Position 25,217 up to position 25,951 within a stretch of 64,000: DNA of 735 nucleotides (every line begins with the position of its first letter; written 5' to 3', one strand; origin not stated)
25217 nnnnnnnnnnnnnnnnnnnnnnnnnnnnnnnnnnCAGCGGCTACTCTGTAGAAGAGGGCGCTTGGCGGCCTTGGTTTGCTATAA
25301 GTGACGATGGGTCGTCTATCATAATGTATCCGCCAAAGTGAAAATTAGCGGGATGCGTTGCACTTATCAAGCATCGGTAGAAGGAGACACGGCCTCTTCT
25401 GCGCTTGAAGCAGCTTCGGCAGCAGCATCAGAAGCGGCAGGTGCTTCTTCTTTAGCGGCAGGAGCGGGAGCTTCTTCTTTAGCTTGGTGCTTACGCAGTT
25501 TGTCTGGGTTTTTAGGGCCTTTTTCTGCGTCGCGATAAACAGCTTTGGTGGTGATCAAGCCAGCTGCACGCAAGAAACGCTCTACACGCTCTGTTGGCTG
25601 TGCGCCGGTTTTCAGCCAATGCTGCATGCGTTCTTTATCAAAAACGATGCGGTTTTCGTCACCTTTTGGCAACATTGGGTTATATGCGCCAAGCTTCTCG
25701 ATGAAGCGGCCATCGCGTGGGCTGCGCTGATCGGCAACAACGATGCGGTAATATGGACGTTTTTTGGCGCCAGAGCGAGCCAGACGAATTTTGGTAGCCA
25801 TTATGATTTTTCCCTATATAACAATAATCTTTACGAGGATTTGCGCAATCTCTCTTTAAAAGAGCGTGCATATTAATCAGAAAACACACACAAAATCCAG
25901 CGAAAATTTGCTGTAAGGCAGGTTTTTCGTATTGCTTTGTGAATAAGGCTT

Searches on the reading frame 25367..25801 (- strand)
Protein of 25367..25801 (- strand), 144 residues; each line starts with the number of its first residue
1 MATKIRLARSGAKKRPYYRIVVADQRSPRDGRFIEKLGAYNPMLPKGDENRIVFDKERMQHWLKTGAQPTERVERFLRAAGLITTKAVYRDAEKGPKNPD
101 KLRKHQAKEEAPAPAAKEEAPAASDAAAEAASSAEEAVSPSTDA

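Call 70: search_protein_families(library=pfam, proteins=[window:25367-25801:-], max_evalue=0.00001)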
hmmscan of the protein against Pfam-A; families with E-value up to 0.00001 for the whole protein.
window:25367-25801:- (144 aa): 1 family
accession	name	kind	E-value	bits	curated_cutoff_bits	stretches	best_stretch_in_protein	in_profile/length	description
PF00886.24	Ribosomal_S16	-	2.2e-28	98.4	27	1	9-70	1-62/62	Ribosomal protein S16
